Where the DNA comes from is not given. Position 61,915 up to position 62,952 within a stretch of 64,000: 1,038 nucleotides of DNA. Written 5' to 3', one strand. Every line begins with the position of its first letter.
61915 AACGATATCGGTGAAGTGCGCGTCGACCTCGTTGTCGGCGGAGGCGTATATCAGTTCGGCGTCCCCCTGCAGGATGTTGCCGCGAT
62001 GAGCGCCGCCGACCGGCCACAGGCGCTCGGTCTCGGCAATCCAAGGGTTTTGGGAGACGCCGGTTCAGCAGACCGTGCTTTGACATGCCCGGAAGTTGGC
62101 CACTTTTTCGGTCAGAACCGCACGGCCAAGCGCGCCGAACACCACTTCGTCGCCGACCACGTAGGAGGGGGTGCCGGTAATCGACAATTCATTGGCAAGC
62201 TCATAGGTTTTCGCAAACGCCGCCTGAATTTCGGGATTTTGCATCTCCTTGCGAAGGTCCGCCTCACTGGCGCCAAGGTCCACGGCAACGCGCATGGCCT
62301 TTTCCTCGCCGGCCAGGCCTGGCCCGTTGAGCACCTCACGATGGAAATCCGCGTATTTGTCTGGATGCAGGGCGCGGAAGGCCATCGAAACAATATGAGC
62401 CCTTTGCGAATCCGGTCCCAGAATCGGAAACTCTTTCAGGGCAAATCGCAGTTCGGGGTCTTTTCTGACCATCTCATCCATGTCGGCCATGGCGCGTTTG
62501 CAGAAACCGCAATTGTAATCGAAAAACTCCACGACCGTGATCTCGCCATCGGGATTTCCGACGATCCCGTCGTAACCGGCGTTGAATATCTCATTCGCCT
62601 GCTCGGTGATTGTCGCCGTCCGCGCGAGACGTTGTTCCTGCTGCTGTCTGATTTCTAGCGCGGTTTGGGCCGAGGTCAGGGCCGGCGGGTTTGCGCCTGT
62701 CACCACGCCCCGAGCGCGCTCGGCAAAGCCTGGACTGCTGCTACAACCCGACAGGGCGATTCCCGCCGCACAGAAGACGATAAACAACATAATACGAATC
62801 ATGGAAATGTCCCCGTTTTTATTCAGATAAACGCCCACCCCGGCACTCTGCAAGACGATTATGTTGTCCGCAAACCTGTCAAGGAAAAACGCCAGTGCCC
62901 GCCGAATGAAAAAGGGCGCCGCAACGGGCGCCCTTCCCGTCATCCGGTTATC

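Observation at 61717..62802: The barrel ORF has no usable start and is in frame with an upstream DsbA lipoprotein across a single TGA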

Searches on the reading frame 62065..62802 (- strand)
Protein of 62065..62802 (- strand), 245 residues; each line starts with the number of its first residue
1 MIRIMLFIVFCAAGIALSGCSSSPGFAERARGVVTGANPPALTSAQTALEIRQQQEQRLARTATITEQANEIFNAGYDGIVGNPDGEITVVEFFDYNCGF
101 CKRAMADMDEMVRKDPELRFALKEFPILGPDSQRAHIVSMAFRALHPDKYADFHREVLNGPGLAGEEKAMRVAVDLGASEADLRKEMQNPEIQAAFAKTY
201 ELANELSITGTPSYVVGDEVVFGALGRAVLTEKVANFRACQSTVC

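Call 5: search_protein_families(library=pfam, proteins=[window:62068-62802:-], max_evalue=1)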
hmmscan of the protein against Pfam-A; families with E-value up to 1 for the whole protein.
window:62068-62802:- (245 aa): 4 families
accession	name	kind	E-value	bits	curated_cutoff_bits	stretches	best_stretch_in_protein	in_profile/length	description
PF01323.26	DSBA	-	2.9e-24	86.4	25.6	1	89-227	1-183/191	DSBA-like thioredoxin domain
PF13462.12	Thioredoxin_4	-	3.3e-11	44.1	23.2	1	78-223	5-152/165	Thioredoxin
PF13098.12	Thioredoxin_2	-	8.8e-06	26.4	27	1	85-220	4-85/104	Thioredoxin-like domain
PF13905.12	Thioredoxin_8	-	0.11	13.2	27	0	86-114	1-29/94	Thioredoxin-like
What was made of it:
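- Checked: It matches Pfam DSBA PF01323 at E 2.9e-24 (call 5).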

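Call 6: search_protein_families(library=ncbifam, proteins=[window:62068-62802:-], max_evalue=1)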
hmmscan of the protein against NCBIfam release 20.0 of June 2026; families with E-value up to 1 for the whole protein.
window:62068-62802:- (245 aa): 4 families
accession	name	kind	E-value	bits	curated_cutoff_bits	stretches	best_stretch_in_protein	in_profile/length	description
NF041057.1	Rcas_1661_fam_Se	equivalog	1e-07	31.8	190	1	14-224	6-234/247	Rcas_1661 family thioredoxin-like (seleno)lipoprotein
NF008129.0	PRK10877.1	equivalog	0.0081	15.4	215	0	185-223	177-215/237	bifunctional protein-disulfide isomerase/oxidoreductase DsbC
NF047695.1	ThlDiSintDsbAHaem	equivalog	0.053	12.9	290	1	74-219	26-176/206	thiol:disulfide interchange protein DsbA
NF011433.1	PRK14864.1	equivalog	0.52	10.6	100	1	37-67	21-51/98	biofilm peroxide resistance protein BsmA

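Call 14: find_encoding_contigs(protein=window:62065-62802:-, flank=6000, max_places=6)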
Protein window:62065-62802:- (245 aa): no gene with exactly this product is on record in the collection.

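Call 15: find_homologous_proteins(query=window:62068-62802:-, max_evalue=1e-10)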
Query seq(245 aa) (245 aa): 7047 proteins with E <= 1e-10 among 8000 candidates; the best 120 are listed.
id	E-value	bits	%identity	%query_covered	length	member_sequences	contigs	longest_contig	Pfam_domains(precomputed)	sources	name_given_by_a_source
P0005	8.5e-158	541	100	100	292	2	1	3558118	PF01323.27,PF13462.13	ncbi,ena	-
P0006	1.7e-123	429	93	85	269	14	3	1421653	PF18312.7,PF01323.27,PF13462.13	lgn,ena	-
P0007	6.2e-109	381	81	85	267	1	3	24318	PF18312.7,PF01323.27,PF13462.13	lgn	-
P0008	8.2e-108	378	80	85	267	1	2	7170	PF18312.7,PF01323.27,PF13462.13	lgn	-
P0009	4.6e-107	375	79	85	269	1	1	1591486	PF18312.7,PF13098.14,PF01323.27,PF13462.13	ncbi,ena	-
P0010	2.9e-106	373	79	85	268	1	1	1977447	PF18312.7,PF01323.27,PF13462.13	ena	-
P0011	7.6e-106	371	77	85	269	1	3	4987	PF18312.7,PF01323.27,PF13462.13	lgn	-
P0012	1.7e-105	370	78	85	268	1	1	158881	PF18312.7,PF01323.27,PF13462.13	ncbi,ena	-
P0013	1.8e-104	367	78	85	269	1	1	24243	PF18312.7,PF13098.14,PF01323.27,PF13462.13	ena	-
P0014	2.5e-104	366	77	85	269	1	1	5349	PF18312.7,PF01323.27,PF13462.13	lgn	-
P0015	7.0e-103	361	76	85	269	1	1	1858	PF18312.7,PF01323.27,PF13462.13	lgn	-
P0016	2.0e-102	360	76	85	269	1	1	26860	PF18312.7,PF01323.27,PF13462.13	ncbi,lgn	ncbi:MAG: DsbA family protein [Rhizobiaceae bacterium]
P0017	1.4e-96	341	73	85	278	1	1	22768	PF18312.7,PF01323.27,PF13462.13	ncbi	-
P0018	3.2e-96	340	67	91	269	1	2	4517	PF18312.7,PF13098.14,PF01323.27,PF13462.13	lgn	-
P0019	4.6e-94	333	70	85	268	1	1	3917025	PF18312.7,PF01323.27,PF13462.13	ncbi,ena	-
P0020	7.5e-94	332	69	85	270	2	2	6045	PF18312.7,PF01323.27,PF13462.13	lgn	-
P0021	8.7e-94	332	67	91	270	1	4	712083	PF18312.7,PF13098.14,PF01323.27,PF13462.13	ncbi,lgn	ncbi:MAG: DsbA family protein [Rhizobiaceae bacterium]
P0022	1.0e-91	325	69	85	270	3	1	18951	PF18312.7,PF01323.27,PF13462.13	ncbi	-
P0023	3.4e-91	323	68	85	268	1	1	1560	PF18312.7,PF01323.27,PF13462.13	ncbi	-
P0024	6.3e-90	319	67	85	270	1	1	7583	PF18312.7,PF01323.27,PF13462.13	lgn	-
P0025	3.2e-89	317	66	85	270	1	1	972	PF18312.7,PF01323.27,PF13462.13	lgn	-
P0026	4.4e-88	313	67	85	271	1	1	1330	PF18312.7,PF01323.27,PF13462.13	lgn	-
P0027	6.5e-87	309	66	85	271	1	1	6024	PF18312.7,PF01323.27,PF13462.13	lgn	-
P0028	9.4e-87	309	66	85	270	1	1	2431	PF18312.7,PF01323.27,PF13462.13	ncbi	-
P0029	1.1e-86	308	64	85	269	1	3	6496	PF18312.7,PF01323.27,PF13462.13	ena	-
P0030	2.3e-86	307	68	82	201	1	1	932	PF01323.27,PF13462.13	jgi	jgi:protein-disulfide isomerase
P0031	2.9e-86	307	66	85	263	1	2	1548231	PF18312.7,PF01323.27,PF13462.13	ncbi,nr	ncbi:MAG: DsbA family protein [Rhizobiaceae bacterium]|nr:DsbA family protein [Rhizobiaceae bacteriu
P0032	3.4e-86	307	65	85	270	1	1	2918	PF18312.7,PF01323.27,PF13462.13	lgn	-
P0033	7.9e-86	306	66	85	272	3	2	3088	PF18312.7,PF01323.27,PF13462.13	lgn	-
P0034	1.2e-85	305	67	85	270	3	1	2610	PF18312.7,PF13098.14,PF01323.27,PF13462.13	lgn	-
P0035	1.5e-85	305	64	85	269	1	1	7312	PF18312.7,PF13098.14,PF01323.27,PF13462.13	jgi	jgi:protein-disulfide isomerase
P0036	1.8e-85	304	64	85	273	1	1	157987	PF18312.7,PF01323.27,PF13462.13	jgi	jgi:protein-disulfide isomerase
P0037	3.1e-85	304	64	85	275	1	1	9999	PF18312.7,PF01323.27,PF13462.13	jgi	jgi:protein-disulfide isomerase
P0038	8.4e-85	302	66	82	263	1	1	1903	PF18312.7,PF01323.27,PF13462.13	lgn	-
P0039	9.1e-85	302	65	85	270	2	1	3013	PF18312.7,PF01323.27,PF13462.13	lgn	-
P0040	1.2e-84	302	65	85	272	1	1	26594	PF18312.7,PF01323.27,PF13462.13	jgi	jgi:protein-disulfide isomerase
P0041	3.0e-84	300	69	81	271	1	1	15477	PF18312.7,PF01323.27,PF13462.13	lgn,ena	-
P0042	3.5e-84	300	63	85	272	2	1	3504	PF18312.7,PF13098.14,PF01323.27,PF13462.13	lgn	-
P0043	7.4e-84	299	65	85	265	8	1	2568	PF18312.7,PF01323.27,PF13462.13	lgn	-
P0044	8.0e-84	299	64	85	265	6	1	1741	PF18312.7,PF01323.27,PF13462.13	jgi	jgi:protein-disulfide isomerase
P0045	2.0e-83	298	66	85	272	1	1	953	PF18312.7,PF01323.27,PF13462.13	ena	-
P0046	2.3e-83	298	64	85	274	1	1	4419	PF18312.7,PF13098.14,PF01323.27,PF13462.13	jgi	jgi:protein-disulfide isomerase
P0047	2.6e-83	297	66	82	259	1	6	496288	PF18312.7,PF01323.27,PF13462.13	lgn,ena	-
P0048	2.7e-83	297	64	85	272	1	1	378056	PF18312.7,PF01323.27,PF13462.13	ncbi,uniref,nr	ncbi:DsbA family protein [Mesorhizobium xinjiangense]|uniref:DsbA family protein n=1 Tax=Mesorhizobi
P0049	3.4e-83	297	63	85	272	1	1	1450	PF18312.7,PF13098.14,PF01323.27,PF13462.13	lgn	-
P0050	3.9e-83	297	63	85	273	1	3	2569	PF18312.7,PF13098.14,PF01323.27,PF13462.13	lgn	-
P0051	4.4e-83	297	64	80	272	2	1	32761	PF18312.7,PF13098.14,PF01323.27,PF13462.13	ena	-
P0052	4.5e-83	297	64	85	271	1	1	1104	PF18312.7,PF01323.27,PF13462.13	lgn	-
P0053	7.0e-83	296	63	85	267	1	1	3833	PF18312.7,PF13098.14,PF01323.27,PF13462.13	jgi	jgi:protein-disulfide isomerase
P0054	1.1e-82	295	66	85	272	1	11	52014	PF18312.7,PF13098.14,PF01323.27,PF13462.13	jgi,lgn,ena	jgi:protein-disulfide isomerase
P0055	1.2e-82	295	63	85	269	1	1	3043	PF18312.7,PF13098.14,PF01323.27,PF13462.13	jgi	-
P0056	1.3e-82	295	64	85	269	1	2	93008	PF18312.7,PF01323.27,PF13462.13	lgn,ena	-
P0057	1.4e-82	295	62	85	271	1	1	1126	PF18312.7,PF01323.27,PF13462.13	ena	-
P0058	1.5e-82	295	63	85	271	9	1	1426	PF18312.7,PF01323.27,PF13462.13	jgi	jgi:protein-disulfide isomerase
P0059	1.5e-82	295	64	85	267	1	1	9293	PF18312.7,PF01323.27,PF13462.13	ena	-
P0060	1.6e-82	295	63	85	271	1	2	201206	PF18312.7,PF01323.27,PF13462.13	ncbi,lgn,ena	-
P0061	1.6e-82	295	64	84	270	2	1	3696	PF18312.7,PF01323.27,PF13462.13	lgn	-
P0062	2.0e-82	295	54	97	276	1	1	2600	PF18312.7,PF13098.14,PF01323.27,PF13462.13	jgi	jgi:protein-disulfide isomerase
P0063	2.0e-82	295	63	85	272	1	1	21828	PF18312.7,PF13098.14,PF01323.27,PF13462.13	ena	-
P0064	2.3e-82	294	66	80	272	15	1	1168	PF18312.7,PF13098.14,PF01323.27,PF13462.13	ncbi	-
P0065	2.4e-82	294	63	85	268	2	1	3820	PF18312.7,PF13098.14,PF01323.27,PF13462.13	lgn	-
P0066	2.5e-82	294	64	85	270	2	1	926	PF18312.7,PF01323.27,PF13462.13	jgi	jgi:protein-disulfide isomerase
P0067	2.6e-82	294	64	85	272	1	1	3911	PF18312.7,PF01323.27,PF13462.13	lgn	-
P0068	3.3e-82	294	63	83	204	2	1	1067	PF01323.27,PF13462.13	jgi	jgi:protein-disulfide isomerase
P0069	3.8e-82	294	64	85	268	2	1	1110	PF18312.7,PF13098.14,PF01323.27,PF13462.13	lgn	-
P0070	4.3e-82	293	64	83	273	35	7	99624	PF18312.7,PF13098.14,PF01323.27,PF13462.13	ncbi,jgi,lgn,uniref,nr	ncbi:DsbA family protein [Allomesorhizobium alhagi]|jgi:protein-disulfide isomerase|uniref:DSBA oxid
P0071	5.5e-82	293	63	85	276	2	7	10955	PF18312.7,PF13098.14,PF01323.27,PF13462.13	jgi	jgi:protein-disulfide isomerase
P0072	5.5e-82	293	66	83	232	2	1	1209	PF18312.7,PF01323.27,PF13462.13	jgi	-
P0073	5.8e-82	293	63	83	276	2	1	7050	PF18312.7,PF13098.14,PF01323.27,PF13462.13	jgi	jgi:protein-disulfide isomerase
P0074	6.8e-82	293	63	84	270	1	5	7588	PF18312.7,PF01323.27,PF13462.13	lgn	-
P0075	8.4e-82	292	64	83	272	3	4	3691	PF18312.7,PF13098.14,PF01323.27,PF13462.13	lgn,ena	-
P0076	9.3e-82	292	61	85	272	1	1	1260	PF18312.7,PF01323.27,PF13462.13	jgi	jgi:protein-disulfide isomerase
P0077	1.0e-81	292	64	81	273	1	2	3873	PF18312.7,PF01323.27,PF13462.13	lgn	-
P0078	1.0e-81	292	63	85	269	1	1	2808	PF18312.7,PF13098.14,PF01323.27,PF13462.13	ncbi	-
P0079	1.1e-81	292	61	85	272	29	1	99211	PF18312.7,PF01323.27,PF13462.13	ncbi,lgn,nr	ncbi:MAG TPA: DsbA family protein [Pseudaminobacter sp.]|nr:DsbA family protein [Pseudaminobacter sp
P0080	1.1e-81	292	65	79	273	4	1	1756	PF18312.7,PF13098.14,PF01323.27,PF13462.13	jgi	jgi:protein-disulfide isomerase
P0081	1.1e-81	292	66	83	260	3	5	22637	PF18312.7,PF01323.27,PF13462.13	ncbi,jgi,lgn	jgi:protein-disulfide isomerase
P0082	1.1e-81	292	63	85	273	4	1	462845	PF18312.7,PF13098.14,PF01323.27,PF13462.13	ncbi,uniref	ncbi:DsbA family protein [Pseudaminobacter sp. NGMCC 1.201702]|uniref:DsbA family protein n=1 Tax=Ps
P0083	1.3e-81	292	63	85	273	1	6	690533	PF18312.7,PF01323.27,PF13462.13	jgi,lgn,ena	-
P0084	1.4e-81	292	61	85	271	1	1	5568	PF18312.7,PF13098.14,PF01323.27,PF13462.13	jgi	jgi:protein-disulfide isomerase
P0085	1.6e-81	292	62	85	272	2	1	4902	PF18312.7,PF13098.14,PF01323.27,PF13462.13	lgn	-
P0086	1.7e-81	291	62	85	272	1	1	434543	PF18312.7,PF13098.14,PF01323.27,PF13462.13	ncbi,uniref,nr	ncbi:DsbA family protein [Pseudaminobacter arsenicus]|uniref:DsbA family protein n=1 Tax=Borborobact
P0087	1.9e-81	291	65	82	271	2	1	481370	PF18312.7,PF13098.14,PF01323.27,PF13462.13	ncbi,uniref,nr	ncbi:thioredoxin domain-containing protein [Nitratireductor sp. CAU 1489]|uniref:Thioredoxin domain-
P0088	2.4e-81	291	60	85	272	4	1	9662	PF18312.7,PF13098.14,PF01323.27,PF13462.13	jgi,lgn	jgi:protein-disulfide isomerase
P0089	3.8e-81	290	64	83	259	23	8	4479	PF18312.7,PF01323.27,PF13462.13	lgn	-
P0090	4.0e-81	290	62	84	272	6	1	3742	PF18312.7,PF13098.14,PF01323.27,PF13462.13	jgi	jgi:protein-disulfide isomerase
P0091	4.1e-81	290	61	85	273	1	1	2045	PF18312.7,PF13098.14,PF01323.27,PF13462.13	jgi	jgi:protein-disulfide isomerase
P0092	4.2e-81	290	61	85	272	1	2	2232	PF18312.7,PF13098.14,PF01323.27,PF13462.13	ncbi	-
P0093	4.8e-81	290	57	96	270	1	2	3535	PF18312.7,PF01323.27,PF13462.13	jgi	jgi:protein-disulfide isomerase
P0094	5.1e-81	290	63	85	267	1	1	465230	PF18312.7,PF01323.27,PF13462.13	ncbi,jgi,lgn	jgi:protein-disulfide isomerase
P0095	5.5e-81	290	65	82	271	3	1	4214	PF18312.7,PF13098.14,PF01323.27,PF13462.13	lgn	-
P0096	6.0e-81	290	61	91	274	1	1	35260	PF18312.7,PF13098.14,PF01323.27,PF13462.13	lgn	-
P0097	7.1e-81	289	65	84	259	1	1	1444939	PF18312.7,PF01323.27,PF13462.13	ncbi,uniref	ncbi:DsbA family protein [Mesorhizobium sp. CAU 1741]|uniref:DsbA family protein n=1 Tax=Mesorhizobi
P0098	7.2e-81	289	62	85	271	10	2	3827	PF18312.7,PF13098.14,PF01323.27,PF13462.13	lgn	-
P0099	7.4e-81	289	62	85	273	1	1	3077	PF18312.7,PF13098.14,PF01323.27,PF13462.13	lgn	-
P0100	9.3e-81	289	63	83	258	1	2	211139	PF18312.7,PF13098.14,PF01323.27,PF13462.13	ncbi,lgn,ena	-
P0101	1.0e-80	289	61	89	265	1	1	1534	PF18312.7,PF01323.27,PF13462.13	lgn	-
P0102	1.0e-80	289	63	84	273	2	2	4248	PF18312.7,PF13098.14,PF01323.27,PF13462.13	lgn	-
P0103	1.1e-80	289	62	85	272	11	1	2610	PF18312.7,PF13098.14,PF01323.27,PF13462.13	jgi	jgi:protein-disulfide isomerase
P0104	1.1e-80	289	65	83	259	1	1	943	PF18312.7,PF01323.27,PF13462.13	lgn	-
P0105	1.1e-80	289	63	85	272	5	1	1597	PF18312.7,PF01323.27,PF13462.13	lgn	-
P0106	1.1e-80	289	61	85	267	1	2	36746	PF18312.7,PF01323.27,PF13462.13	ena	-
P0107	1.2e-80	289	63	81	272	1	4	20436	PF18312.7,PF13098.14,PF01323.27,PF13462.13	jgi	jgi:protein-disulfide isomerase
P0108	1.3e-80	289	61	84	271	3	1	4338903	PF18312.7,PF01323.27,PF13462.13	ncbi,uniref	ncbi:DsbA family protein [Mesorhizobium sp. ANAO-SY3R2]|uniref:DsbA family protein n=1 Tax=Mesorhizo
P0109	1.4e-80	289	63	81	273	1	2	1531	PF18312.7,PF13098.14,PF01323.27,PF13462.13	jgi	jgi:protein-disulfide isomerase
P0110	1.7e-80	288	62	85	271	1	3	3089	PF18312.7,PF13098.14,PF01323.27,PF13462.13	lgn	-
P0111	1.8e-80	288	63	85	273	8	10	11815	PF18312.7,PF01323.27,PF13462.13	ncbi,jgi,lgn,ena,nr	ncbi:MAG: oxidoreductase [Rhizobiaceae bacterium]|jgi:protein-disulfide isomerase|nr:oxidoreductase 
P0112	1.9e-80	288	64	83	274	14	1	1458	PF18312.7,PF13098.14,PF01323.27,PF13462.13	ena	-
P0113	2.1e-80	288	62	85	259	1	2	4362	PF18312.7,PF01323.27,PF13462.13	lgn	-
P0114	2.3e-80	288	64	80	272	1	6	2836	PF18312.7,PF13098.14,PF01323.27,PF13462.13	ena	-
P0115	2.4e-80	288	67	81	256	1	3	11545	PF18312.7,PF01323.27,PF13462.13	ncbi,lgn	-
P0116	2.5e-80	288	62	85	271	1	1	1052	PF18312.7,PF13098.14,PF01323.27,PF13462.13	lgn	-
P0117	2.6e-80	288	59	89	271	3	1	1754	PF18312.7,PF13098.14,PF01323.27,PF13462.13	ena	-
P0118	2.8e-80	288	64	81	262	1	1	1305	PF18312.7,PF01323.27,PF13462.13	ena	-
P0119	3.1e-80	287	65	84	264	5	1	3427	PF18312.7,PF01323.27,PF13462.13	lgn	-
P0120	3.3e-80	287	62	83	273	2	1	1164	PF18312.7,PF13098.14,PF01323.27,PF13462.13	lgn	-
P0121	3.4e-80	287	61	84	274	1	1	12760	PF18312.7,PF13098.14,PF01323.27,PF13462.13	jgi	jgi:protein-disulfide isomerase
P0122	3.5e-80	287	63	83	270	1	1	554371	PF18312.7,PF13098.14,PF01323.27,PF13462.13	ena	-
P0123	3.6e-80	287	61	85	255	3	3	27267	PF18312.7,PF13098.14,PF01323.27,PF13462.13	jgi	jgi:protein-disulfide isomerase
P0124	3.9e-80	287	66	83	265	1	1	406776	PF18312.7,PF01323.27,PF13462.13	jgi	jgi:protein-disulfide isomerase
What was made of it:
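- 62065..62802 (-): Chimeric ORF of 245 codons plus TGA: SLP signal peptide, lipobox and linker fused to a truncated ScsC/DsbA-family oxidoreductase. Gene callers over-extended the ORF to 292 aa (P0005, call 15).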

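Call 17: find_encoding_contigs(protein=P0005, flank=3000, max_places=4)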
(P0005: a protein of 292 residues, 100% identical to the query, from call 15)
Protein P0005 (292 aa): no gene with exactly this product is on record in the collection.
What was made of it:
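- Tried and rejected: Exact-protein look-up of the 245-aa ORF and of P0005 found no contig (calls 14, 17).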

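Call 18: find_encoding_contigs(protein=P0006, flank=4000, max_places=6)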
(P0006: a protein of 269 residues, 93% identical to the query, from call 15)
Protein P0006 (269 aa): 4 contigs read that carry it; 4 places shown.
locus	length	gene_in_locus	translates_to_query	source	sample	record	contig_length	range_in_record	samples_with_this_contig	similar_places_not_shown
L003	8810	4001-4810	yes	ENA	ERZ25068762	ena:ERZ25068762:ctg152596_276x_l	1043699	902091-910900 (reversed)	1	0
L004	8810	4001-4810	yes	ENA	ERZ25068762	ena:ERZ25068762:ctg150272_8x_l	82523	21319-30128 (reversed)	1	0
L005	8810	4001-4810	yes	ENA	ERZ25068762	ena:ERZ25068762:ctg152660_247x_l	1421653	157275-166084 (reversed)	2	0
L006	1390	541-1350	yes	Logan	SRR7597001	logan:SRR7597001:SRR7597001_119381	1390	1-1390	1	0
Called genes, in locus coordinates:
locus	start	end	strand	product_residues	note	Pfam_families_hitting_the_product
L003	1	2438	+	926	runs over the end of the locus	PF10150:RNase_E_G, PF20833:RNase_E_G_Thio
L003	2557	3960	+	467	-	PF01435:Peptidase_M48, PF09976:TPR_21 (faint), PF13429:TPR_15 (faint), PF07719:TPR_2 (faint), PF13432:TPR_16 (weak), PF14559:TPR_19 (faint), PF23914:TPR_CcmH_CycH, PF13414:TPR_11 (faint)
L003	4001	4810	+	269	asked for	PF18312:ScsC_N, PF13462:Thioredoxin_4, PF01323:DSBA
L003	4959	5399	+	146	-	PF01220:DHquinase_II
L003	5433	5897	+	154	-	PF00364:Biotin_lipoyl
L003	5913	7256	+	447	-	PF00289:Biotin_carb_N, PF02222:ATP-grasp, PF02786:CPSase_L_D2, PF07478:Dala_Dala_lig_C, PF02785:Biotin_carb_C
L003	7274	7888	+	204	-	PF03588:Leu_Phe_trans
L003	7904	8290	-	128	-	PF09923:DUF2155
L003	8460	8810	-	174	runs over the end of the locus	PF05071:NDUFA12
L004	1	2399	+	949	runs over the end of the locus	PF10150:RNase_E_G, PF20833:RNase_E_G_Thio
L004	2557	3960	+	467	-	PF01435:Peptidase_M48, PF09976:TPR_21 (faint), PF13429:TPR_15 (faint), PF07719:TPR_2 (faint), PF13432:TPR_16 (weak), PF14559:TPR_19 (faint), PF23914:TPR_CcmH_CycH, PF13414:TPR_11 (faint)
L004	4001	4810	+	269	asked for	PF18312:ScsC_N, PF13462:Thioredoxin_4, PF01323:DSBA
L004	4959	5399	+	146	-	PF01220:DHquinase_II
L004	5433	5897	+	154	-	PF00364:Biotin_lipoyl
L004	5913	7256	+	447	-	PF00289:Biotin_carb_N, PF02222:ATP-grasp, PF02786:CPSase_L_D2, PF07478:Dala_Dala_lig_C, PF02785:Biotin_carb_C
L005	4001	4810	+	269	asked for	PF18312:ScsC_N, PF13462:Thioredoxin_4, PF01323:DSBA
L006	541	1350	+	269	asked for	PF18312:ScsC_N, PF13462:Thioredoxin_4, PF01323:DSBA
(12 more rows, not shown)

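Call 24: find_related_loci(query=window:62068-62802:-, collection=genome_contigs, flank=2500)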
Query window:62068-62802:- (245 aa) in genome_contigs; peptide patterns used: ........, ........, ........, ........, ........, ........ (x = any residue, [..] = any of these).
177 stretches matched a pattern; 4 encode a relative of the query (tblastn E <= 1e-3); 4 distinct loci.
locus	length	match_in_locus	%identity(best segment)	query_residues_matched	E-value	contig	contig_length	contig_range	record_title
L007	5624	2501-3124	79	38-245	4e-117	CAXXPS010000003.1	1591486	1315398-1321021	MAG: Rhizobiaceae bacterium isolate 111dee74-41c5-48c8-97b9-1bdf9f66f5c5 genome assembly, contig: contig_3, whole genome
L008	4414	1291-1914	76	38-245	2e-112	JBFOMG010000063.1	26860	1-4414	MAG: Rhizobiaceae bacterium isolate E07Bin-6-1 c_000000000063, whole genome shotgun sequence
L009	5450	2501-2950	20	81-224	4e-6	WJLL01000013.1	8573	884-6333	MAG: Candidatus Portnoybacteria bacterium isolate Bin_561 k141_801606, whole genome shotgun sequence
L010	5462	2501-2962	27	83-224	9e-6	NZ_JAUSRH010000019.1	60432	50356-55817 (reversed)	Sinomonas atrocyanea strain DS1018 Ga0466922_19, whole genome shotgun sequence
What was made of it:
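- Tried and rejected: The window genome is not among the species representatives (call 24).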

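Call 27: list_cluster_members(proteins=[P0005, P0006, P0001])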
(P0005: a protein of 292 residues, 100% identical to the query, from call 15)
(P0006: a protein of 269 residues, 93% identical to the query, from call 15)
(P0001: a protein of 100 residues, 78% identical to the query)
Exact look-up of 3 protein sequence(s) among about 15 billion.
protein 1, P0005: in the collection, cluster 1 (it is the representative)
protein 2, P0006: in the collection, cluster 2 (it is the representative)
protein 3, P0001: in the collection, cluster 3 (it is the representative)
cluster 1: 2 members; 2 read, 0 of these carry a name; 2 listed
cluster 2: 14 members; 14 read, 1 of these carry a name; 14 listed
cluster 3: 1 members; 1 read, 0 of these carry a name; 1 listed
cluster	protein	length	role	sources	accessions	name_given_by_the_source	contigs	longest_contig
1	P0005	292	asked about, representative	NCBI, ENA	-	-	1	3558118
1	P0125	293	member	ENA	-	-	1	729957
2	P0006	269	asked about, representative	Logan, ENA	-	-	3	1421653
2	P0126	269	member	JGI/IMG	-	protein-disulfide isomerase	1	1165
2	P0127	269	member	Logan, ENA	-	-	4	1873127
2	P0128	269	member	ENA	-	-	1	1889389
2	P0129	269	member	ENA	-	-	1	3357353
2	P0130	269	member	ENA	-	-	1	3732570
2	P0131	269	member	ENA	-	-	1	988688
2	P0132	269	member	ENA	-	-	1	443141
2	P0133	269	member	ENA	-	-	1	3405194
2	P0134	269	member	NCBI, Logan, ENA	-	-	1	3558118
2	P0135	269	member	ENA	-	-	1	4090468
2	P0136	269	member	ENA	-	-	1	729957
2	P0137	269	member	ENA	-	-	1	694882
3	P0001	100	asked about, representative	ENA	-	-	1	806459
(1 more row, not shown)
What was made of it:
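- The chimeric protein is also on record from NCBI and ENA (calls 15, 27).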
